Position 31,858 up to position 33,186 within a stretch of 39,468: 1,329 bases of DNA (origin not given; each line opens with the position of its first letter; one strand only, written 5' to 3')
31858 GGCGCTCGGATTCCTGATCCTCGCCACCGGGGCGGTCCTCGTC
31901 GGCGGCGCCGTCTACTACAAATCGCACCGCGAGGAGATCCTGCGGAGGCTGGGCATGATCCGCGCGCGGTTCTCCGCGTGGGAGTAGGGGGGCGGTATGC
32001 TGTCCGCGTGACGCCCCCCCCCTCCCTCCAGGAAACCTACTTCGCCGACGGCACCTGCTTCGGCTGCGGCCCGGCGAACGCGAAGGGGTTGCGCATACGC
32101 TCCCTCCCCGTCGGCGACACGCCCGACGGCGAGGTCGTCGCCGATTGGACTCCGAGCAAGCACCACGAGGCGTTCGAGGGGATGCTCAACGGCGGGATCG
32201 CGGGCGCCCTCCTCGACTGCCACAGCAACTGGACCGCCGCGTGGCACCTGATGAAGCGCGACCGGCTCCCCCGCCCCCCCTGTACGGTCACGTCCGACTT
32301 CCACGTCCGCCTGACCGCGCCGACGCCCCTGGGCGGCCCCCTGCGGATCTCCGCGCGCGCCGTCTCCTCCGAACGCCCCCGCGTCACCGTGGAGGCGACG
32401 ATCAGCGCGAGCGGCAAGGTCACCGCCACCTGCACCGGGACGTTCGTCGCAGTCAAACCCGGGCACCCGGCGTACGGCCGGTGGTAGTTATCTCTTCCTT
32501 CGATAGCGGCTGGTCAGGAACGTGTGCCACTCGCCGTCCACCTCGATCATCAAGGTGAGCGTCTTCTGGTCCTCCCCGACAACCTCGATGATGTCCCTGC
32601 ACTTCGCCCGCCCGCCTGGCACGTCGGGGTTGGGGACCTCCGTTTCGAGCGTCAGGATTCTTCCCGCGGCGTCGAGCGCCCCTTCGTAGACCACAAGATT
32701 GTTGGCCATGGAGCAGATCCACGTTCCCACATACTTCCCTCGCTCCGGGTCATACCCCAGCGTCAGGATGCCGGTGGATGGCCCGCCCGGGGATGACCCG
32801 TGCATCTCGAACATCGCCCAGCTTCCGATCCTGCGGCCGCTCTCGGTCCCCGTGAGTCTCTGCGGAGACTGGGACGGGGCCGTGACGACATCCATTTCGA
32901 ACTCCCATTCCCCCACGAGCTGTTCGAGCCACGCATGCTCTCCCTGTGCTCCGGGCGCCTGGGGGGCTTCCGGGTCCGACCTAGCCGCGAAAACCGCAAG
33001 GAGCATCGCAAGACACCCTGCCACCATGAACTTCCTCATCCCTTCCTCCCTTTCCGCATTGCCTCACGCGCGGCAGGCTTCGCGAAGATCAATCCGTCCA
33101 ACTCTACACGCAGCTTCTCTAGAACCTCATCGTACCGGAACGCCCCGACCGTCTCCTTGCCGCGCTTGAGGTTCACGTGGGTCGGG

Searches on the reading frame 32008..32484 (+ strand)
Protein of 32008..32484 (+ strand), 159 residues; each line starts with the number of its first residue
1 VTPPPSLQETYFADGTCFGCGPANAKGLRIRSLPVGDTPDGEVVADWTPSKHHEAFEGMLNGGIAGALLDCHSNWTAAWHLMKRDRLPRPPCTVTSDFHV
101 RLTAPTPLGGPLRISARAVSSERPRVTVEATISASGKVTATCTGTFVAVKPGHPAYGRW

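Call 13: search_protein_families(library=pfam, proteins=[window:32008-32484:+], max_evalue=0.001)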
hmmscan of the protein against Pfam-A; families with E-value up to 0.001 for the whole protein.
window:32008-32484:+ (159 aa): 0 families

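Call 55: search_protein_families(library=pfam, proteins=[window:32008-32484:+], max_evalue=1)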
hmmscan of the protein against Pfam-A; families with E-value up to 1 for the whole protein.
window:32008-32484:+ (159 aa): 4 families
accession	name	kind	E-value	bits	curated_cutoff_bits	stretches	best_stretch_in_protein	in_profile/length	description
PF03061.28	4HBT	-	0.0019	18.9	20.6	1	58-136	2-74/79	Thioesterase superfamily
PF22636.2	FlK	-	0.0046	17.5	27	1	86-140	37-91/103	Fluoroacetyl-CoA-specific thioesterase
PF13279.12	4HBT_2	-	0.0051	17.7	25.5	1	74-149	27-104/122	Thioesterase-like superfamily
PF09500.16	YiiD_C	-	0.15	12.4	27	1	116-149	110-143/144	Putative thioesterase (yiiD_Cterm)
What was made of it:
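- Checked: It scores 18.9 bits on 4HBT, below the 20.6 cut-off, so 'hotdog thioesterase' is likely but sub-threshold (call 55).
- The downstream ORF has a sub-threshold 4HBT match (call 55).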

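Call 72: search_protein_families(library=padloc, proteins=[window:32008-32484:+], max_evalue=0.01)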
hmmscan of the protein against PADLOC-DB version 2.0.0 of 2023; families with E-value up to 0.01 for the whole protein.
window:32008-32484:+ (159 aa): 0 families

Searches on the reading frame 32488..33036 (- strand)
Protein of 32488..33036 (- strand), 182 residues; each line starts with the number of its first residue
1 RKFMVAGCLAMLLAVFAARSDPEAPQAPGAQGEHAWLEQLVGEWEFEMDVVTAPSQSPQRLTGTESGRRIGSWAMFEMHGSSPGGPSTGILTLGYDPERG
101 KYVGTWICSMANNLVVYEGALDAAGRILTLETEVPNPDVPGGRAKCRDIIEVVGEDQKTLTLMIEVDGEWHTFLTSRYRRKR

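Call 13: search_protein_families(library=pfam, proteins=[window:32488-33036:-], max_evalue=0.001)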
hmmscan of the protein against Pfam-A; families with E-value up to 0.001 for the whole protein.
window:32488-33036:- (182 aa): 1 family
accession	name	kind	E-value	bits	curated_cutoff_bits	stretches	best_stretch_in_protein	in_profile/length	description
PF07617.17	DUF1579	-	1.2e-46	158.8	25.2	1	31-180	3-155/155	Protein of unknown function (DUF1579)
